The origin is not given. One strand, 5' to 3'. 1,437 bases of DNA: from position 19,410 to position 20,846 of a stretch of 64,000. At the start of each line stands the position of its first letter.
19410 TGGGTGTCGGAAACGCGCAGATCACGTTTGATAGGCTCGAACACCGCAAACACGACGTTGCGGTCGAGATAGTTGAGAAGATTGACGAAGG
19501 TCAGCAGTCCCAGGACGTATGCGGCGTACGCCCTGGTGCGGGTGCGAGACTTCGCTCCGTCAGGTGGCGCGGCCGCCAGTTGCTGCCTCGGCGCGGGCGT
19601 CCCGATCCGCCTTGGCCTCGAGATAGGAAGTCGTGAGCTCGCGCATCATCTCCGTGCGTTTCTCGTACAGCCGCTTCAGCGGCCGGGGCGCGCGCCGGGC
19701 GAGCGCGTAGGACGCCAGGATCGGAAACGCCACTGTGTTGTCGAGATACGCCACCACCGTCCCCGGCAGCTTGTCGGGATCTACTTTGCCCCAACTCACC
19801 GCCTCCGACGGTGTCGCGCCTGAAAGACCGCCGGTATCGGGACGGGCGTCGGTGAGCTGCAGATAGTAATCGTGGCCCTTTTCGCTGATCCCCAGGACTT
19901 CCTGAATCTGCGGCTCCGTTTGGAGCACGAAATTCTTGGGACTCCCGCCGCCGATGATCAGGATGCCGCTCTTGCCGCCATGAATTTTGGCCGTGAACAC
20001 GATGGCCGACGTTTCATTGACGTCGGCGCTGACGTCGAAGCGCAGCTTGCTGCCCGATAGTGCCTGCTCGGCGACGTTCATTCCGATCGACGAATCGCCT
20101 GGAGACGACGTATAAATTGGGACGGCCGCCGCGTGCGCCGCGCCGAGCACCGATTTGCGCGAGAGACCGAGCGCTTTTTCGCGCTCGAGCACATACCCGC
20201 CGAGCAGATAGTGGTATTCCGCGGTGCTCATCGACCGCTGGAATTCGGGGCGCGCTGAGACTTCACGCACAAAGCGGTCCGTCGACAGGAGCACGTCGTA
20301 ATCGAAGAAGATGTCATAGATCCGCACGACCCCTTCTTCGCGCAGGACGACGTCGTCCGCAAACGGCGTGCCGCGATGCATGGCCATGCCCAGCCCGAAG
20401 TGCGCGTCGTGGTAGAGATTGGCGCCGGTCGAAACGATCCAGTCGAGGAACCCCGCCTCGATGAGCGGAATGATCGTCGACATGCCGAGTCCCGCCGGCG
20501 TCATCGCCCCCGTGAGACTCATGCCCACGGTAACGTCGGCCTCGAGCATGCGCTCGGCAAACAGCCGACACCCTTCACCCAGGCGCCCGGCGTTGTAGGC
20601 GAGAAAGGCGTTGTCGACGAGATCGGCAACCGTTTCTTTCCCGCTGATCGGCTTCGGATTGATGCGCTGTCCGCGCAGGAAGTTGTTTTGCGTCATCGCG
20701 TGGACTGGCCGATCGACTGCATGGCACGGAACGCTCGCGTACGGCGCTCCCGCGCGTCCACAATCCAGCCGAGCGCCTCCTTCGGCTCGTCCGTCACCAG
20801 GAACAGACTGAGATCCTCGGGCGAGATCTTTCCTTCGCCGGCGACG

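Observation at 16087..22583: Six-gene translationally coupled operon; candidate undescribed polyamine-derived metabolite or modification pathway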

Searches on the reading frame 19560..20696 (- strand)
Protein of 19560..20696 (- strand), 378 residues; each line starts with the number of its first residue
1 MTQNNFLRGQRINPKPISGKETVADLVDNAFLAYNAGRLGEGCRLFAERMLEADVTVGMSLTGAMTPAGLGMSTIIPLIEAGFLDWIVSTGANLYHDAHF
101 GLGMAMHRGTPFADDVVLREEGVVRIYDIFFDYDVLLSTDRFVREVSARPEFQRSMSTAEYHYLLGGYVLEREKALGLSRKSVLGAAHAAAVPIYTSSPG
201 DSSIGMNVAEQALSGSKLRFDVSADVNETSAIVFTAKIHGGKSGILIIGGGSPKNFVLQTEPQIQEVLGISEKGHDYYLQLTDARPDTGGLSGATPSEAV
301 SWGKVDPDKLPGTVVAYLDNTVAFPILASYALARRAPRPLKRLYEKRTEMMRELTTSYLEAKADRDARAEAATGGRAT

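Call 3: search_protein_families(library=pfam, proteins=[window:19560-20696:-], max_evalue=0.01)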
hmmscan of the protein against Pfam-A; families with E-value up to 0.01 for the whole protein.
window:19560-20696:- (378 aa): 1 family
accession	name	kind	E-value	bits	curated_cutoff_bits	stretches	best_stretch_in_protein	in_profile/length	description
PF01916.23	DS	-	4.1e-67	226.9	27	1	32-330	9-287/288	Deoxyhypusine synthase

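Call 4: search_protein_families(library=ncbifam, proteins=[window:19560-20696:-], max_evalue=0.01)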
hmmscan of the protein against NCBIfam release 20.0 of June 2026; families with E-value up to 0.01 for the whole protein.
window:19560-20696:- (378 aa): 7 families
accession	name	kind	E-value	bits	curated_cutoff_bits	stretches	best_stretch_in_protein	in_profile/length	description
NF001980.1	PRK00770.1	equivalog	3.1e-164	546.2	450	1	12-360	1-349/350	homospermidine biosynthesis protein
NF002006.0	PRK00805.1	equivalog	6.4e-67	225.8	434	1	17-335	14-321/338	deoxyhypusine synthase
NF002630.0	PRK02301.1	equivalog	1.4e-59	201.9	364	1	9-335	11-315/318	deoxyhypusine synthase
TIGR00321.1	dhys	equivalog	9.9e-50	169.6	304.25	1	17-332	7-300/301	deoxyhypusine synthase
NF002699.1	PRK02492.1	equivalog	3.7e-46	157.5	500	1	25-337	20-325/338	1,9-bis(guanidino)-5-aza-nonane synthase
NF002294.1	PRK01221.1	equivalog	1.3e-31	110.2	350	1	23-329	12-298/300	deoxyhypusine synthase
NF003052.1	PRK03971.1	equivalog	7.2e-25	87.9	380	1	9-331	17-332/334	deoxyhypusine synthase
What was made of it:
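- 19560..20696 (-): SpeY, the bacterial deoxyhypusine-synthase homologue (homospermidine biosynthesis protein), 378 aa. NF001980 equivalog scores 546 bits against a cut-off of 450, and Pfam DS scores 227 bits (calls 3, 4).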

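Call 31: search_protein_representatives(protein=window:19560-20696:-)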
Query: 378 residues. Proteins with E-value up to 0.001 (for the whole library): 2194; up to 1e-10: 1189; up to 1e-30: 347. The best 150 are listed.
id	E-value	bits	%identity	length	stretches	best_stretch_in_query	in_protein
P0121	1.2e-155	534.4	69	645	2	1-294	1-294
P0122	4.5e-150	516.1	63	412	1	3-365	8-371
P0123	1.1e-131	455.6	95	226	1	156-377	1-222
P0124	1.8e-120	418.7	54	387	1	5-364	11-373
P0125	6.9e-120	416.8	67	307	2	195-363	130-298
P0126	8.7e-117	406.6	69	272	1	1-270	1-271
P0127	4.1e-103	361.6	79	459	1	124-337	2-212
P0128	1.6e-100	353.0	58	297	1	78-365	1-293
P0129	4.0e-98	345.2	46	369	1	7-361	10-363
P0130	3.1e-94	332.4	48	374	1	7-355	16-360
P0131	5.1e-94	331.7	49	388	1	8-367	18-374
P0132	1.7e-93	329.9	64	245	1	62-293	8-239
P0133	1.5e-92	326.9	69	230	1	142-361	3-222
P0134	3.4e-90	319.1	60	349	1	28-279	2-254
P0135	4.7e-90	318.6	80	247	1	5-181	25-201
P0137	5.6e-80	285.5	46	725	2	1-297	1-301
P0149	1.3e-70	254.7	64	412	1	181-360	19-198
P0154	3.0e-69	250.2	43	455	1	10-355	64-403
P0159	4.0e-67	243.2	69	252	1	4-160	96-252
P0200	2.2e-55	204.6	56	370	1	41-206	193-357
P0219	3.0e-50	187.7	36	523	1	37-366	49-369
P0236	9.0e-47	176.3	52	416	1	177-356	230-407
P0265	5.7e-43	163.8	45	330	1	3-174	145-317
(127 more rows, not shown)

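Call 33: find_homologous_proteins(query=A2, max_evalue=1e-30)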
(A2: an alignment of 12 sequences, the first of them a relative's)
Query A2 (12 sequences) (387 aa, profile of the alignment): 8000 proteins with E <= 1e-30 among 8000 candidates; the best 120 are listed.
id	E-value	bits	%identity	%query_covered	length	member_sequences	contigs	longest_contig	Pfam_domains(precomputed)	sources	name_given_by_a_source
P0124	5.3e-151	521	100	100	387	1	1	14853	PF01916.24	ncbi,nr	ncbi:deoxyhypusine synthase [Candidatus Woesearchaeota archaeon]|nr:deoxyhypusine synthase [Candidat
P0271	2.0e-150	519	57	94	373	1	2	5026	PF01916.24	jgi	jgi:deoxyhypusine synthase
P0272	3.6e-150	518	82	99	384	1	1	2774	PF01916.24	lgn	-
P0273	1.8e-149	516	58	94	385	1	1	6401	PF01916.24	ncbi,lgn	-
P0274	1.9e-149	516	55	94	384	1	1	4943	PF01916.24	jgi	jgi:deoxyhypusine synthase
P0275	2.0e-149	516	55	94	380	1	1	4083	PF01916.24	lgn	-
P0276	2.3e-149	515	57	92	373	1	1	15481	PF01916.24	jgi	jgi:deoxyhypusine synthase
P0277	2.9e-149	515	57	93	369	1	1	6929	PF01916.24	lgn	-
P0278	3.0e-149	515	55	94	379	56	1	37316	PF01916.24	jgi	jgi:deoxyhypusine synthase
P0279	3.6e-149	515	55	94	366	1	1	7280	PF01916.24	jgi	jgi:deoxyhypusine synthase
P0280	4.5e-149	515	55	94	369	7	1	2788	PF01916.24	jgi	jgi:deoxyhypusine synthase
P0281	6.8e-149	514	55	95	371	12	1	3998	PF01916.24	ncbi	-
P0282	7.9e-149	514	58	93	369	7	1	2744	PF01916.24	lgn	-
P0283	7.9e-149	514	55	92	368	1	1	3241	PF01916.24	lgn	-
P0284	8.5e-149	514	54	92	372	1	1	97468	PF01916.24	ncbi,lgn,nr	ncbi:MAG TPA: deoxyhypusine synthase [Bacteroidota bacterium]|nr:deoxyhypusine synthase [Bacteroidot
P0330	3.5e-147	508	52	93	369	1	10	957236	PF01916.24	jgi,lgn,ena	jgi:deoxyhypusine synthase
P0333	4.4e-147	508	-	-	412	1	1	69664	PF01916.24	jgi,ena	-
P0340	6.6e-147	507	-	-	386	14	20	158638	PF01916.24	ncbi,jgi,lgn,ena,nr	ncbi:MAG: deoxyhypusine synthase [bacterium]|jgi:deoxyhypusine synthase|nr:MAG: deoxyhypusine syntha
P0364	1.7e-146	506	55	92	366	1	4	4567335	PF01916.24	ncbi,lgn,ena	ncbi:MAG TPA: deoxyhypusine synthase [Candidatus Kryptonia bacterium]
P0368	1.8e-146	506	56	93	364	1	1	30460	PF01916.24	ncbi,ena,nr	ncbi:MAG TPA: deoxyhypusine synthase [Blastocatellia bacterium]|nr:deoxyhypusine synthase [Blastocat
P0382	2.7e-146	505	-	-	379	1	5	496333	PF01916.24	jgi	jgi:deoxyhypusine synthase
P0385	2.9e-146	505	-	-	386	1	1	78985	PF01916.24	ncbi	ncbi:MAG TPA: deoxyhypusine synthase [Longimicrobiales bacterium]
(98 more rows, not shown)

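Call 34: find_encoding_contigs(protein=P0385, flank=7000, max_places=1)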
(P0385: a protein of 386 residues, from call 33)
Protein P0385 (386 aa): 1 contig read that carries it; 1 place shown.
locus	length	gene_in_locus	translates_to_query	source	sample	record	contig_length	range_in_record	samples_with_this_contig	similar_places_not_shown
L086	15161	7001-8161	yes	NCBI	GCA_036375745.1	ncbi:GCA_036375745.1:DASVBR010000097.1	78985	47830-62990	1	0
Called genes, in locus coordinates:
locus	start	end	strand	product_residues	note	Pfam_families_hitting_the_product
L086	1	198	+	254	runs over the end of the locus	PF01551:Peptidase_M23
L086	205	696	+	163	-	PF04519:Bactofilin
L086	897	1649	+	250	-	PF01784:DUF34_NIF3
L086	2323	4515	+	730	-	PF01590:GAF, PF13185:GAF_2, PF13492:GAF_3 (weak), PF00512:HisKA (weak), PF02518:HATPase_c, PF00072:Response_reg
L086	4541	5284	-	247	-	PF12773:DZR, PF13240:Zn_Ribbon_1 (faint)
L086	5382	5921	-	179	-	PF27148:Slr1353_N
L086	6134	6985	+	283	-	PF18306:LDcluster4, PF03641:Lysine_decarbox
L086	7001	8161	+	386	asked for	PF01916:DS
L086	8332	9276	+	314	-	PF01370:Epimerase, PF16363:GDP_Man_Dehyd (faint), PF08338:DUF1731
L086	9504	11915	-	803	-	PF02463:SMC_N (faint), PF13175:AAA_15 (faint), PF13555:AAA_29 (faint), PF20703:nSTAND1 (faint), PF13304:AAA_21 (faint), PF00684:DnaJ_CXXCXGXG (faint), PF00005:ABC_tran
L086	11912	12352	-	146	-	PF10604:Polyketide_cyc2, PF08327:AHSA1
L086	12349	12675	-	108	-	PF12840:HTH_20, PF01022:HTH_5, PF12802:MarR_2 (weak)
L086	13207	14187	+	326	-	PF16881:LIAS_N, PF04055:Radical_SAM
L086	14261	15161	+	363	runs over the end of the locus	PF00676:E1_dh, PF02775:TPP_enzyme_C (weak)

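Call 35: find_encoding_contigs(protein=P0364, flank=7000, max_places=1)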
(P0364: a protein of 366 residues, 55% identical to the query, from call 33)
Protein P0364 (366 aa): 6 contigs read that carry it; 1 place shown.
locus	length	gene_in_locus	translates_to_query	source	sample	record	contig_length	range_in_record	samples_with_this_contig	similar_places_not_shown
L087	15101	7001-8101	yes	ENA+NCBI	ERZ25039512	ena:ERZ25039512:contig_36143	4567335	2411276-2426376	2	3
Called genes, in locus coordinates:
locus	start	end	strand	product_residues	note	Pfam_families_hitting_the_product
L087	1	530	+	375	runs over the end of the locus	PF03446:NAD_binding_2, PF03807:F420_oxidored (weak), PF02153:PDH_N, PF20463:PDH_C, PF01842:ACT, PF22629:ACT_AHAS_ss (weak)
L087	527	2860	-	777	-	PF03104:DNA_pol_B_exo1, PF00136:DNA_pol_B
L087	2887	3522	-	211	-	PF00485:PRK, PF01121:CoaE (weak), PF06414:Zeta_toxin (weak), PF13238:AAA_18 (weak)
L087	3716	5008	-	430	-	PF00285:Citrate_synt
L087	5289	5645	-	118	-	PF22681:Lmo2446-like_N (weak)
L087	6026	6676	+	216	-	-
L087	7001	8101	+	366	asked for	PF01916:DS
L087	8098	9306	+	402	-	PF01960:ArgJ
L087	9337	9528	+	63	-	PF07432:Hc1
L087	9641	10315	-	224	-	PF00072:Response_reg, PF23198:PDE8A_N (weak), PF00512:HisKA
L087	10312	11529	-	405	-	PF00512:HisKA, PF02518:HATPase_c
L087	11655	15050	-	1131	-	-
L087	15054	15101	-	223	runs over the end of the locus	PF13709:DUF4159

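Call 36: find_encoding_contigs(protein=P0333, flank=7000, max_places=1)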
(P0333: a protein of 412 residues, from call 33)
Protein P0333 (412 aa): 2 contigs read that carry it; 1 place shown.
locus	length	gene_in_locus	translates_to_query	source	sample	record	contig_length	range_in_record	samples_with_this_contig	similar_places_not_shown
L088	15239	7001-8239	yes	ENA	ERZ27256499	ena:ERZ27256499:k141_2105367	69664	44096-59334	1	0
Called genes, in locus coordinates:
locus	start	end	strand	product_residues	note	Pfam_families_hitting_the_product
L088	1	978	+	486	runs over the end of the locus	PF00361:Proton_antipo_M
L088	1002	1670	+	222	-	PF06971:Put_DNA-bind_N, PF02629:CoA_binding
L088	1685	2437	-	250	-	PF02463:SMC_N (faint), PF00005:ABC_tran, PF13555:AAA_29 (faint), PF13304:AAA_21 (faint)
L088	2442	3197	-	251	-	PF04893:Yip1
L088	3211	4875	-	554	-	PF02321:OEP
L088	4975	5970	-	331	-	PF00005:ABC_tran, PF13401:AAA_22 (weak), PF13304:AAA_21 (faint), PF08352:oligo_HPY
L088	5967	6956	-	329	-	PF00005:ABC_tran, PF13304:AAA_21 (faint), PF08352:oligo_HPY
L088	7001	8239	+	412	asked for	PF01916:DS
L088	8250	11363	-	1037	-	PF00515:TPR_1 (faint), PF07719:TPR_2 (faint), PF13176:TPR_7 (faint), PF13181:TPR_8 (faint), PF13414:TPR_11 (faint), PF13424:TPR_12 (faint), PF13428:TPR_14 (faint), PF14559:TPR_19, +8 more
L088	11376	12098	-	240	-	PF01351:RNase_HII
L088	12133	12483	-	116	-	PF01245:Ribosomal_L19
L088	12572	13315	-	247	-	PF01746:tRNA_m1G_MT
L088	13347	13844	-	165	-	PF01782:RimM, PF24986:PRC_RimM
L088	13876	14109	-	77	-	PF00886:Ribosomal_S16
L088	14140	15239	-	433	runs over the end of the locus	PF02881:SRP54_N, PF00448:SRP54, PF01656:CbiA (weak), PF02978:SRP_SPB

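Call 37: search_protein_families(library=pfam, proteins=[P0121, P0137, P0219, P0127, P0236, P0200, P0265, P0154, P0159, P0149], max_evalue=0.0001)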
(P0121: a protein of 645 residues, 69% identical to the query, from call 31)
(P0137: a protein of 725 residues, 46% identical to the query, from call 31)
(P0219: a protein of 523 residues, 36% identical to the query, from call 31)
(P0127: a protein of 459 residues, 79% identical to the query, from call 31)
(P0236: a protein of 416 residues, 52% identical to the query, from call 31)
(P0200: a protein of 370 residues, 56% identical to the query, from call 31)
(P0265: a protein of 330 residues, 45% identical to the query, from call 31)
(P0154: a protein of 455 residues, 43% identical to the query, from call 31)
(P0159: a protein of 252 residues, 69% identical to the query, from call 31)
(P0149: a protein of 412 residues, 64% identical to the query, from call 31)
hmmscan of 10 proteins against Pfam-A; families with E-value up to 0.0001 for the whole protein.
P0121 (645 aa): 2 families
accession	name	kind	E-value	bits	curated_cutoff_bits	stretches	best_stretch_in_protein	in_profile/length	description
PF01916.23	DS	-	2.9e-64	217.6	27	2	33-294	10-253/288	Deoxyhypusine synthase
PF14890.11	Intein_splicing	-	6.2e-15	55.8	35.8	1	313-572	11-155/155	Intein splicing domain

P0137 (725 aa): 5 families
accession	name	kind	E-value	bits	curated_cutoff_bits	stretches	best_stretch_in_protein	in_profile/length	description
PF01916.23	DS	-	3e-68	230.6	27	2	33-313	10-267/288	Deoxyhypusine synthase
PF01844.29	HNH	-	1.8e-05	25.3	21.4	1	527-572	1-43/47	HNH endonuclease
PF07460.16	NUMOD3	-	3.6e-05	24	20.4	0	447-463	21-37/37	NUMOD3 motif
PF14890.11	Intein_splicing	-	7e-05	23.1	35.8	0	374-639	58-155/155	Intein splicing domain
PF14623.11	Vint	-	9.1e-05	22.7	27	0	296-401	2-78/166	Hint-domain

P0219 (523 aa): 1 family
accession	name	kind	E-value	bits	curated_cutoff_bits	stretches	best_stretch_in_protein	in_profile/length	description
PF01916.23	DS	-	1.4e-26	93.9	27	1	49-332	14-286/288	Deoxyhypusine synthase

P0127 (459 aa): 2 families
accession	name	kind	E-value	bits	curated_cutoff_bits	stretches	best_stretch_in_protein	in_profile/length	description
PF01916.23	DS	-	1.1e-40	140.2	27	1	2-203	100-282/288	Deoxyhypusine synthase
PF07690.21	MFS_1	-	7e-11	42.1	33.4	1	396-450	117-171/347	Major Facilitator Superfamily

P0236 (416 aa): 3 families
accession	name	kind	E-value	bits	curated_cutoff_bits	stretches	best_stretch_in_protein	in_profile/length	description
PF01916.23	DS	-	7e-37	127.7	27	1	233-379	149-286/288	Deoxyhypusine synthase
PF13478.12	XdhC_C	-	6.3e-11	43.3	29.7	1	190-239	1-50/125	XdhC Rossmann domain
PF02625.21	XdhC_CoxI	-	4.9e-07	30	24.3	1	108-171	2-65/68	XdhC and CoxI family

P0200 (370 aa): 2 families
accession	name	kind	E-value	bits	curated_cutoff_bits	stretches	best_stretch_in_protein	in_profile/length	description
PF01916.23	DS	-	5.9e-23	82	27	1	201-354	26-172/288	Deoxyhypusine synthase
PF01180.27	DHO_dh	-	8.9e-08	32.1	27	1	90-199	82-190/291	Dihydroorotate dehydrogenase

P0265 (330 aa): 1 family
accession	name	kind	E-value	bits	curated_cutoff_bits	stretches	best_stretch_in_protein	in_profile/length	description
PF01916.23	DS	-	1.4e-28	100.5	27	1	175-328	10-156/288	Deoxyhypusine synthase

P0154 (455 aa): 1 family
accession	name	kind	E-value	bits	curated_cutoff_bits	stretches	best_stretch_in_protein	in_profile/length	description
PF01916.23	DS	-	4.5e-76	256.3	27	1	85-378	6-287/288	Deoxyhypusine synthase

P0159 (252 aa): 2 families
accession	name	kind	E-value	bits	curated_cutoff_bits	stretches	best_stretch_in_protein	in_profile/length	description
PF01916.23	DS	-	2.4e-23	83.3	27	1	122-243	9-127/288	Deoxyhypusine synthase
PF05198.21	IF3_N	-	3e-21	75.8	26.9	1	27-76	20-69/70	Translation initiation factor IF-3, N-terminal domain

P0149 (412 aa): 2 families
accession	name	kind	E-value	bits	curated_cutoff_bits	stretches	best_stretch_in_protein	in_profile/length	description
PF01916.23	DS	-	7.7e-38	130.8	27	1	17-168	148-287/288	Deoxyhypusine synthase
PF01300.24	Sua5_yciO_yrdC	-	2.3e-09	37.4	25.1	0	321-350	75-105/178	Telomere recombination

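Call 40: find_encoding_contigs(protein=P0368, flank=7000, max_places=1)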
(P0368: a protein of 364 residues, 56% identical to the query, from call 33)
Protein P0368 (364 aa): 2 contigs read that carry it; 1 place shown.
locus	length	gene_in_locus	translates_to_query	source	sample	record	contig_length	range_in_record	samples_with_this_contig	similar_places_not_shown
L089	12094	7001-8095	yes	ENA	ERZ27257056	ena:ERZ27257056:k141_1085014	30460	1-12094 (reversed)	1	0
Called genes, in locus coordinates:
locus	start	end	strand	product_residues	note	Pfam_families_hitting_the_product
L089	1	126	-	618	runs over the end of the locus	PF07583:PSCyt2, PF07587:PSD1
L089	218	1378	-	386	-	PF00144:Beta-lactamase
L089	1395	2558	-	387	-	PF08450:SGL (faint), PF24684:Vgb_lyase (faint), PF13449:Phytase-like (faint), PF06739:SBBP (faint), PF01436:NHL (faint), PF25021:TEN_NHL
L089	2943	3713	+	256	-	PF04012:PspA_IM30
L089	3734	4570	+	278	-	-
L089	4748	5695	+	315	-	PF02016:Peptidase_S66, PF17676:Peptidase_S66C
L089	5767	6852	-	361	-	-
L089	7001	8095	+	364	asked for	PF01916:DS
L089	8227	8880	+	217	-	-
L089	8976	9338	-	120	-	PF00034:Cytochrom_C (weak), PF13442:Cytochrome_CBB3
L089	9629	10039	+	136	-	PF03795:YCII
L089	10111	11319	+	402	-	PF04542:Sigma70_r2, PF20239:DUF6596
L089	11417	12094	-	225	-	?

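Call 41: find_encoding_contigs(protein=P0330, flank=7000, max_places=1)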
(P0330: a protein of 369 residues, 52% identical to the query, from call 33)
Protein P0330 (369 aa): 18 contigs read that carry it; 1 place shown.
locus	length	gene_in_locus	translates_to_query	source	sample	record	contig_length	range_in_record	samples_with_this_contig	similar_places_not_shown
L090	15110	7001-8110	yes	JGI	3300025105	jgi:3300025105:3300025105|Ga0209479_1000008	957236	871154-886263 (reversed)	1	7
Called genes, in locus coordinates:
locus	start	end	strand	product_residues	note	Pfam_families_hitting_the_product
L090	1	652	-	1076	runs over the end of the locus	-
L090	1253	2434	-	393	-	PF02618:YceG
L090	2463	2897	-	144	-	PF03652:RuvX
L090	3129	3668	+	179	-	PF02559:CarD_TRCF_RID, PF21095:CarD_C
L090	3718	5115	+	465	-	PF01595:CNNM, PF00571:CBS, PF03471:CorC_HlyC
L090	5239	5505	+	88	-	-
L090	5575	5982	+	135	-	PF01323:DSBA, PF13462:Thioredoxin_4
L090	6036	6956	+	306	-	PF12705:PDDEXK_1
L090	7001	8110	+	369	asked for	PF01916:DS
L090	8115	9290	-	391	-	PF00291:PALP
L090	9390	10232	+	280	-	PF00702:Hydrolase (faint), PF08282:Hydrolase_3, PF12710:HAD (faint), PF05116:S6PP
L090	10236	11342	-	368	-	PF06144:DNA_pol3_delta, PF21694:DNA_pol3_delta_C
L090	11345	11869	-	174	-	PF04390:LptE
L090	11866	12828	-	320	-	PF00296:Bac_luciferase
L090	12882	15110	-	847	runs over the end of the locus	PF00133:tRNA-synt_1, PF09334:tRNA-synt_1g, PF13603:tRNA-synt_1_2, PF00133:tRNA-synt_1, PF08264:Anticodon_1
